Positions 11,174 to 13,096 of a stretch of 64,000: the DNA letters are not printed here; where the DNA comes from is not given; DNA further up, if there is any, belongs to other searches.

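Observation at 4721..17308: Array of four paralogous 'sugar-transfer-associated' ATP-grasp proteins inside a teichoic-acid locus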

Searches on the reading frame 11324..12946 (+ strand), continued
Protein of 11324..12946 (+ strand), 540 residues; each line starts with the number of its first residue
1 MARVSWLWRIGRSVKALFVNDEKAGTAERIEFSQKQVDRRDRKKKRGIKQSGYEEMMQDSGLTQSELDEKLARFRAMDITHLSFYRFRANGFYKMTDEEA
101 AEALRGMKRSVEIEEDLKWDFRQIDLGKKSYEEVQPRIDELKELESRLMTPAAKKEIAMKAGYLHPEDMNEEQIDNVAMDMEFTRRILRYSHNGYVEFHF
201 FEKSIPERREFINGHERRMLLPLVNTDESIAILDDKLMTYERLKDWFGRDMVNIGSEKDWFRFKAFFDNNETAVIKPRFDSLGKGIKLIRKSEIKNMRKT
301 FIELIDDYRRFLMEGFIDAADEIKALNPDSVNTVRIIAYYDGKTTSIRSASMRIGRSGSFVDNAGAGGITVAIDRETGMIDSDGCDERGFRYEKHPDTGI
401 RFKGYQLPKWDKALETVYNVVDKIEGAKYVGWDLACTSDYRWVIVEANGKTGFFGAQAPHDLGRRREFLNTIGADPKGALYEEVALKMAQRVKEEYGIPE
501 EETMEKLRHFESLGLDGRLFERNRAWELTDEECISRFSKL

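Call 17: find_related_loci(query=A1, collection=genome_contigs, flank=10000)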
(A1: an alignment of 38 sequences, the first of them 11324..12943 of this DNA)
Query A1 (540 aa) in genome_contigs; peptide patterns used: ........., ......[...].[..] (x = any residue, [..] = any of these).
92 stretches matched a pattern; 72 encode a relative of the query (tblastn E <= 1e-3); 69 distinct loci.
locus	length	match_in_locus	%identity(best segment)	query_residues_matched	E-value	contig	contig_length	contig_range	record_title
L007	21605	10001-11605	89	1-535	0e+0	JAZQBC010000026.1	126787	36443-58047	MAG: Anaerovoracaceae bacterium isolate T1900044642_TS20190108.MAGScoT_cleanbin_000008 SGB_1276_k141_857256, whole genom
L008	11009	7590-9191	67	1-534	0e+0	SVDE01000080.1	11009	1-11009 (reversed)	MAG: Lachnospiraceae bacterium isolate SIG272 NODE_5000_length_11009_cov_4.494329, whole genome shotgun sequence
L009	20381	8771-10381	55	1-535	0e+0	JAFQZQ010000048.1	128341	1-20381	MAG: Mogibacterium sp. isolate RGIG2296 Goat_Duodenum-6__c245245, whole genome shotgun sequence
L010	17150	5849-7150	38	35-473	4e-94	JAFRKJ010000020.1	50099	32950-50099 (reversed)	MAG: Bacillota bacterium isolate RGIG2549 Goat_Jejunum-6__c49488, whole genome shotgun sequence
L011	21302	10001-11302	38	35-473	9e-93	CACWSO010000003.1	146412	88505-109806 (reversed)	MAG: uncultured Clostridiales bacterium isolate RUG10876 genome assembly, contig: RUG10876_asm_3, whole genome shotgun s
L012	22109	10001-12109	36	33-476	1e-90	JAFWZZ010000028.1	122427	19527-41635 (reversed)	MAG: Bacillota bacterium isolate RGIG6225 Sheep_Rectum-2__c729339, whole genome shotgun sequence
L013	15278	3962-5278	34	33-476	3e-81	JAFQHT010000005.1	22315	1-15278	MAG: Bacillota bacterium isolate RGIG1831 Goat_Cecum-5__c19729, whole genome shotgun sequence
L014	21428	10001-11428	34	30-472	3e-81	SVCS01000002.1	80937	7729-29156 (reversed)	MAG: Clostridiales bacterium isolate SIG260 NODE_189_length_80937_cov_12.200025, whole genome shotgun sequence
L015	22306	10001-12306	36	52-469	2e-78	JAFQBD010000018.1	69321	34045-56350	MAG: Bacillota bacterium isolate RGIG1659 Goat_Cecum-1__c179490, whole genome shotgun sequence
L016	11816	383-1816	34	42-499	7e-78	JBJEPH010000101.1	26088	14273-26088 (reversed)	MAG: Eubacterium sp. isolate PUUB23_bin.021 NODE_901_length_26088_cov_15.075404, whole genome shotgun sequence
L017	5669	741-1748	38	138-472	4e-76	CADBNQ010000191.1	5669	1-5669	MAG: uncultured Lachnospiraceae bacterium isolate RUG14137 genome assembly, contig: RUG14137_asm_191, whole genome shotg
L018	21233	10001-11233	34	49-458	2e-72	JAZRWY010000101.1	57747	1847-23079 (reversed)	MAG: Anaerovoracaceae bacterium isolate T1900044951_TA20190004.MAGScoT_cleanbin_000040 SGB_3667_k141_7352, whole genome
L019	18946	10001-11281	32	31-453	1e-70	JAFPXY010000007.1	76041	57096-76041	MAG: Bacillota bacterium isolate RGIG1576 Goat_Abomasum.Co__c198265, whole genome shotgun sequence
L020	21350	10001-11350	33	27-486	1e-70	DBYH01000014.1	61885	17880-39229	MAG TPA_asm: Firmicutes bacterium UBA1191 UBA1191_contig_52608, whole genome shotgun sequence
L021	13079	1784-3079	31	34-466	1e-68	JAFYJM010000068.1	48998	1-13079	MAG: Bacillota bacterium isolate RGIG7147 Water_buffalos_Abomasum-5__c635642, whole genome shotgun sequence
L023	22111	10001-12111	36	127-475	6e-67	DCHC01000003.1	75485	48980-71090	MAG TPA_asm: Faecalibacterium sp. UBA1762 UBA1762_contig_4139, whole genome shotgun sequence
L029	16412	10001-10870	40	176-466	3e-57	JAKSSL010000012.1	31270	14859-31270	MAG: Clostridia bacterium isolate Horse_feces280 MAG280_12, whole genome shotgun sequence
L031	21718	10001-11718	35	180-467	2e-51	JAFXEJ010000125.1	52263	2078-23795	MAG: Ruminococcus sp. isolate RGIG6339 Sheep_Rectum-4__c711724, whole genome shotgun sequence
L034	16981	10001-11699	37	180-457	1e-49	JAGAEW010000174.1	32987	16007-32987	MAG: Oscillospiraceae bacterium isolate RGIG8379 Water_buffalos_Rumen.Co__c7295424, whole genome shotgun sequence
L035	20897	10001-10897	31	167-467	2e-49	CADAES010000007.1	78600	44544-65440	MAG: uncultured Ruminococcus sp. isolate RUG13226 genome assembly, contig: RUG13226_asm_7, whole genome shotgun sequence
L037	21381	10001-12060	34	167-467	8e-49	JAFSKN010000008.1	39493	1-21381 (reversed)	MAG: Clostridia bacterium isolate RGIG3226 Goat_Reticulum-2__c141, whole genome shotgun sequence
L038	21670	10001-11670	32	148-465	2e-48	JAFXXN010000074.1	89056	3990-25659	MAG: Lachnospiraceae bacterium isolate RGIG6836 Sheep_Rumen-4__c546569, whole genome shotgun sequence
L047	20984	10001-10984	31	141-472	5e-46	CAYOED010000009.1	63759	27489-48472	MAG TPA_asm: uncultured Lachnospiraceae bacterium isolate ERP125879_co2_120 genome assembly, contig: NODE_131_length_637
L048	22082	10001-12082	33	170-468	3e-48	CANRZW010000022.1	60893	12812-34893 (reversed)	MAG TPA_asm: uncultured Lachnospiraceae bacterium isolate SRR15510226_bin.4_metawrap_v1.3_MAG genome assembly, contig: N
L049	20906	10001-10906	32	170-472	3e-43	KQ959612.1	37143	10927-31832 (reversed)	Tissierellia bacterium KA00581 genomic scaffold Scaffold30, whole genome shotgun sequence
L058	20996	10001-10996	32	141-463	4e-37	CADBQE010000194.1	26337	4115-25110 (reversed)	MAG: uncultured Lachnospiraceae bacterium isolate RUG14193 genome assembly, contig: RUG14193_asm_194, whole genome shotg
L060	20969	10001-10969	32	141-467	8e-37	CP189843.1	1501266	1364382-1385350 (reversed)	Parvimonas sp. G1425 chromosome, complete genome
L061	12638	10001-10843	30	195-472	1e-36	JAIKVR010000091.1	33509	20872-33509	MAG: Eubacteriales bacterium isolate RUI407 k141_3858667_flag=0_multi=92.4844_len=33509, whole genome shotgun sequence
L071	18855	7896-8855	32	167-492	4e-41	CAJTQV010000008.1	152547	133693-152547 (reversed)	MAG TPA_asm: uncultured Muribaculaceae bacterium isolate MGBC108169 genome assembly, contig: MGBC108169.8, whole genome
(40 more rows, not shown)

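Call 21: search_solved_structures(query=A1, max_evalue=1, show_alignments=1)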
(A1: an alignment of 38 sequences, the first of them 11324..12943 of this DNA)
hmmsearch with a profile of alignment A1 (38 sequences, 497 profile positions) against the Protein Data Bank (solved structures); distinct sequences matched with E-value up to 1: 9.
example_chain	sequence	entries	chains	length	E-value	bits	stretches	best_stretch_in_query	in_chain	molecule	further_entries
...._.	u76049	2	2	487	0.087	15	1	278-334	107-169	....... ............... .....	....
4yy5_A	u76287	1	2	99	0.29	13.2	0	48-88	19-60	dTor_3x33L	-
4yy2_A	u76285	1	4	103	0.31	13.1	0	49-88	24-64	dTor_3x33L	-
9r1o_A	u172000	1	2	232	0.45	12.6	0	118-166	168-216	sc-apCC-6-DPH-NR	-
3gvm_A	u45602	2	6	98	0.48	12.5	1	108-187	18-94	Putative uncharacterized protein SAG1039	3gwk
3o9o_A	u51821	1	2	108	0.55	12.3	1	107-187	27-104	Uncharacterized protein gbs1074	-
9c7z_A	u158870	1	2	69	0.78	11.8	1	123-184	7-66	HALC3_919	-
9r1j_A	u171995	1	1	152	0.88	11.6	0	108-165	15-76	sc-apCC-4-NR-1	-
4eae_A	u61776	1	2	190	0.92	11.6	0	299-348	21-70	Lmo1068 protein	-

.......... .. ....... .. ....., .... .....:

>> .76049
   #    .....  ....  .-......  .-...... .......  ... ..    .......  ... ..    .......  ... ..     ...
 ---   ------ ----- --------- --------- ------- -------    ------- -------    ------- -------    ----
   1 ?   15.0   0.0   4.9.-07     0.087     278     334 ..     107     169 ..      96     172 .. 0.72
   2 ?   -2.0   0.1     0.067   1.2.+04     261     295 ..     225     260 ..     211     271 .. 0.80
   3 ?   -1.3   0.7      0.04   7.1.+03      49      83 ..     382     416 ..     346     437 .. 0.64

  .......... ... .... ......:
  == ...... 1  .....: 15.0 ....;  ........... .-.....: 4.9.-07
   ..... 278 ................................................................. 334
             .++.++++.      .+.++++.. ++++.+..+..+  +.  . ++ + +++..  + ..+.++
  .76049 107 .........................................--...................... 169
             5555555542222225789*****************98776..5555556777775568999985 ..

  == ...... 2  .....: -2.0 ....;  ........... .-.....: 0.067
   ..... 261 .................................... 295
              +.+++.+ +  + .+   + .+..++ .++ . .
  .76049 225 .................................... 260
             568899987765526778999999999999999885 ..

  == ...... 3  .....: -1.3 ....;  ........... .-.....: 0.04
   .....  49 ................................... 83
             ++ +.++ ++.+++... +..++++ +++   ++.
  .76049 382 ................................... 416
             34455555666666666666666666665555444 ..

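Call 23: predict_structure(alignment_id=A1)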
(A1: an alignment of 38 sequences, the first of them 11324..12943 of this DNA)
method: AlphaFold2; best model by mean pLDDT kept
length: 540 residues; sequences in the alignment: 38
mean_pLDDT: 90.4   pTM: 0.86
mean pLDDT of the five models: 90.4, 89.5, 89.1, 88.1, 87.7
residues with pLDDT >= 90: 415; 70-90: 92; 50-70: 28; < 50: 5
segments of 3 or more residues with pLDDT < 50: 1-3
pLDDT, mean of each block of 10 residues (from residue 1): 53 57 73 82 88 93 96 96 94 95 97 96 94 97 97 95 92 97 96 94 96 93 93 90 90 89 93 88 82 92 87 92 88 93 95 85 67 97 91 93 97 97 95 95 92 92 95 92 94 96 96 92 93 81
secondary structure, 60 per line:
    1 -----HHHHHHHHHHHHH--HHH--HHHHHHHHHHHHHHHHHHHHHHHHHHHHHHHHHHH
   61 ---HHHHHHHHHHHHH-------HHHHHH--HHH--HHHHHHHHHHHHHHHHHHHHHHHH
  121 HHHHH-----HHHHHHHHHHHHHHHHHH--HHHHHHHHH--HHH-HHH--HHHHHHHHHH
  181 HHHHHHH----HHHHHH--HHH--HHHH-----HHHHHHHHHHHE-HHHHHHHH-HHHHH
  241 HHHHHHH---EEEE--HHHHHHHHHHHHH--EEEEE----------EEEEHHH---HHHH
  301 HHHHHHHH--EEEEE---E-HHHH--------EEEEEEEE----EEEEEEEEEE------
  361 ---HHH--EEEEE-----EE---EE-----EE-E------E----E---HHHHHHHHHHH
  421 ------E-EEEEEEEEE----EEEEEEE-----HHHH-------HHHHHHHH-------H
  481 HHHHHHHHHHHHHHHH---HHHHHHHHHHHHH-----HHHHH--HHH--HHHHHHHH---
elements in order: H6-18 H26-60 H64-76 H84-89 H97-125 H131-148 H151-159 H171-187 H192-197 H205-208 H214-224 H227-234 H236-247 E251-254 H257-269 E272-276 E287-290 H297-308 E311-315 H321-324 E333-340 E345-354 E369-373 H410-420 E429-437 E442-448 H454-457 H465-472 H480-496 H500-512 H518-522 H530-537

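Call 27: fold_search(model_id=the predicted structure, library=pdb)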
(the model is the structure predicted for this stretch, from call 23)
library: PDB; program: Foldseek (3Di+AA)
matches with E <= 10: 820; with E <= 0.001: 376
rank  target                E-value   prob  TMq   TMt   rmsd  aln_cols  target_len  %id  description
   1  3vpb_A                1.4e-08  1.00  0.30  0.55   8.0       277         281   17  ArgX from Sulfolobus tokodaii complexed with LysW/Glu/ADP/Mg/Zn/Sulfate (released 2013-02-27)
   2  3vpb_B                2.0e-08  1.00  0.29  0.54   8.2       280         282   17  ArgX from Sulfolobus tokodaii complexed with LysW/Glu/ADP/Mg/Zn/Sulfate (released 2013-02-27)
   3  5zct_A                7.9e-08  1.00  0.32  0.56   4.9       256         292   15  The crystal structure of the poly-alpha-L-glutamate peptides synthetase RimK at 2.05 angstrom resolution. (released 2018-07-25)
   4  3vpc_C                2.1e-07  1.00  0.28  0.53   7.8       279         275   16  ArgX from Sulfolobus tokodaii complexed with ADP (released 2013-02-27)
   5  7u9k_B                3.0e-07  1.00  0.29  0.44   7.7       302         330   14  Staphylococcus aureus D-alanine-D-alanine ligase in complex with ATP, D-ala-D-ala, Mg2+ and K+ (released 2023-03-15)
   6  5zct_C                3.1e-07  1.00  0.29  0.52   6.8       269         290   16  The crystal structure of the poly-alpha-L-glutamate peptides synthetase RimK at 2.05 angstrom resolution. (released 2018-07-25)
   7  8fff                  4.8e-07  1.00  0.28  0.41   8.6       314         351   13  Crystal structure of Staphylococcus aureus D-alanine D-alanine ligase enzyme in complex with acetate (released 2024-05-08)
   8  1ehi_A                4.8e-07  1.00  0.31  0.44  10.3       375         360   10  D-ALANINE:D-LACTATE LIGASE (LMDDL2) OF VANCOMYCIN-RESISTANT LEUCONOSTOC MESENTEROIDES (released 2000-05-23)
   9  3vpd_A                5.1e-07  1.00  0.31  0.56   6.7       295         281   14  LysX from Thermus thermophilus complexed with AMP-PNP (released 2013-02-27)
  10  4iwx                  5.6e-07  1.00  0.32  0.56   5.3       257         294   15  Rimk structure at 2.85A (released 2013-05-08)
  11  3orq_A                9.1e-07  1.00  0.31  0.43   6.0       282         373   13  Crystal Structure of N5-Carboxyaminoimidazole synthetase from Staphylococcus aureus complexed with ADP (released 2011-07-20)
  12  5k2m_A                9.6e-07  1.00  0.29  0.55   6.8       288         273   16  Bifunctional LysX/ArgX from Thermococcus kodakarensis with LysW-gamma-AAA (released 2016-09-07)
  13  8evw_A                1.1e-06  1.00  0.29  0.45   6.9       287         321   12  DdlA from Pseudomonas aeruginosa PAO1 in complex with ATP and D-ala-D-ala (released 2023-08-30)
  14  6dgi_A                1.2e-06  1.00  0.32  0.49   5.3       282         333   14  The crystal structure of D-alanyl-alanine synthetase A from Vibrio cholerae O1 biovar eltor str. N16961 (released 2018-05-30)
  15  8evy_A                1.2e-06  1.00  0.29  0.45   7.6       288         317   11  DdlB from Pseudomonas aeruginosa PAO1 in complex with ATP and D-ala-D-ala (released 2023-08-30)
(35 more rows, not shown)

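Call 40: find_encoding_contigs(protein=P0079, flank=10000, max_places=1)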
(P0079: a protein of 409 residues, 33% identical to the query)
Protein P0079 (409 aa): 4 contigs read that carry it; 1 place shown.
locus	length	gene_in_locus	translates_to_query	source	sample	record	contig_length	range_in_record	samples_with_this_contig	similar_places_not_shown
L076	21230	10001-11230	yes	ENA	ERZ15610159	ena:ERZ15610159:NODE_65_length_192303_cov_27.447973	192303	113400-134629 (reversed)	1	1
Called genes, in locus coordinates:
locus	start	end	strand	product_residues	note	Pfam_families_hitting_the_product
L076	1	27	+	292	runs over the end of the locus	PF00483:NTP_transferase, PF12804:NTP_transf_3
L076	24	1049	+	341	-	PF01073:3Beta_HSD, PF01370:Epimerase, PF02719:Polysacc_synt_2, PF04321:RmlD_sub_bind, PF07993:NAD_binding_4, PF16363:GDP_Man_Dehyd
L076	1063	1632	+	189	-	PF00132:Hexapep, PF14602:Hexapep_2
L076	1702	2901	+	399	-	PF02786:CPSase_L_D2, PF07478:Dala_Dala_lig_C (weak), PF13535:ATP-grasp_4 (weak)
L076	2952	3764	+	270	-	PF02397:Bac_transf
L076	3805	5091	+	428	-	PF07478:Dala_Dala_lig_C, PF18603:LAL_C2 (faint)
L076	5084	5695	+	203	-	PF00583:Acetyltransf_1, PF13673:Acetyltransf_10, PF13527:Acetyltransf_9, PF13508:Acetyltransf_7, PF14542:Acetyltransf_CG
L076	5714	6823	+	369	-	PF14397:ATPgrasp_ST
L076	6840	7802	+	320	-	PF05222:AlaDh_PNT_N, PF02826:2-Hacid_dh_C, PF01262:AlaDh_PNT_C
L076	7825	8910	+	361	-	PF14397:ATPgrasp_ST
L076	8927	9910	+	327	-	PF14397:ATPgrasp_ST, PF14398:ATPgrasp_YheCD (faint)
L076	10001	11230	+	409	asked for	PF14397:ATPgrasp_ST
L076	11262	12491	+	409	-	PF09587:PGA_cap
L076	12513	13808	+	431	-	PF04932:Wzy_C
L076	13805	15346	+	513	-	PF01943:Polysacc_synt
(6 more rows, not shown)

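Call 41: find_encoding_contigs(protein=P0073, flank=10000, max_places=1)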
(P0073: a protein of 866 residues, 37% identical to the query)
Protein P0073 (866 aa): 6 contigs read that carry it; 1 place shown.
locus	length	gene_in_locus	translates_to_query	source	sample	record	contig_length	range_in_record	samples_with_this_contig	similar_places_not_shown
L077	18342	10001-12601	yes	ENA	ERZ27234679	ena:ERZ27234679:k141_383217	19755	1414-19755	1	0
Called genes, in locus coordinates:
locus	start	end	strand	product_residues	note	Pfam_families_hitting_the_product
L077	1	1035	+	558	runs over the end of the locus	PF09972:DUF2207, PF20990:DUF2207_C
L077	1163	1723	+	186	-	-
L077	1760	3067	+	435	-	PF13393:tRNA-synt_His, PF00152:tRNA-synt_2 (weak), PF00587:tRNA-synt_2b (faint), PF03129:HGTP_anticodon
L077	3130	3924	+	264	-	PF01171:ATP_bind_3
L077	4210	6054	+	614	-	PF08239:SH3_3 (weak), PF01522:Polysacc_deac_1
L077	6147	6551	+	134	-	PF01029:NusB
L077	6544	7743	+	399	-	PF13742:tRNA_anti_2, PF01336:tRNA_anti-codon, PF02601:Exonuc_VII_L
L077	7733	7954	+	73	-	PF02609:Exonuc_VII_S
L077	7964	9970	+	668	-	PF13855:LRR_8 (faint), PF08245:Mur_ligase_M, PF02875:Mur_ligase_C, PF13306:LRR_5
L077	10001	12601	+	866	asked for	PF14397:ATPgrasp_ST, PF13641:Glyco_tranf_2_3, PF00535:Glycos_transf_2, PF10111:Glyco_tranf_2_2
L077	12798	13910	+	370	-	PF14397:ATPgrasp_ST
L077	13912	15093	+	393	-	PF09587:PGA_cap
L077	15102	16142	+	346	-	PF14397:ATPgrasp_ST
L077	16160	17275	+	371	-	PF04464:Glyphos_transf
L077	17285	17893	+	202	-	-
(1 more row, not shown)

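Call 42: find_encoding_contigs(protein=P0045, flank=10000, max_places=1)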
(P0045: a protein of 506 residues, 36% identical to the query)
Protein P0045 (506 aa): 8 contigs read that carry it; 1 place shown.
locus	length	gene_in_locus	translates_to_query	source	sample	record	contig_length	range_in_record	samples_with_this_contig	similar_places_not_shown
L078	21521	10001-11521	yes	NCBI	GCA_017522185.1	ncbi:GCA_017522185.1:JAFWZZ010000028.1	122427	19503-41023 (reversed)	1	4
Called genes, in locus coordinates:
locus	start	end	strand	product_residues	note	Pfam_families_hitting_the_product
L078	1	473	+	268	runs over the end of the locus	PF01061:ABC2_membrane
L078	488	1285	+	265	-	PF00005:ABC_tran, PF13555:AAA_29 (weak)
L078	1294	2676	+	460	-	-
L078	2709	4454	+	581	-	PF07973:tRNA_SAD, PF00587:tRNA-synt_2b, PF03129:HGTP_anticodon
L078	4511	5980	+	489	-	PF00041:fn3 (weak), PF21605:CRLF2-like_D2 (faint)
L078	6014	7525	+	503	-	PF14397:ATPgrasp_ST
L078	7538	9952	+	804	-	PF14397:ATPgrasp_ST, PF14398:ATPgrasp_YheCD (faint)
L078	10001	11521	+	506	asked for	PF14397:ATPgrasp_ST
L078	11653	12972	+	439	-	PF01467:CTP_transf_like, PF01408:GFO_IDH_MocA (weak)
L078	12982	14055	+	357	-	PF01053:Cys_Met_Meta_PP (faint), PF00266:Aminotran_5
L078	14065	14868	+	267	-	-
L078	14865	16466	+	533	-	PF04991:LicD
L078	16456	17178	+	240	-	-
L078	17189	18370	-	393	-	PF00890:FAD_binding_2 (faint), PF01266:DAO (faint), PF03486:HI0933_like, PF13738:Pyr_redox_3 (faint), PF22780:HI0933_like_1st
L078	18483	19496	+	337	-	PF25145:NfeD1b_N, PF01343:Peptidase_S49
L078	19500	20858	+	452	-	PF14397:ATPgrasp_ST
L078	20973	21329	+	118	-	PF04297:UPF0122, PF04545:Sigma70_r4, PF08281:Sigma70_r4_2, PF21476:PF0610-like_N (weak), PF08279:HTH_11 (faint), PF04967:HTH_10 (weak)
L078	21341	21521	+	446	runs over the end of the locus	PF02881:SRP54_N, PF00448:SRP54, PF02978:SRP_SPB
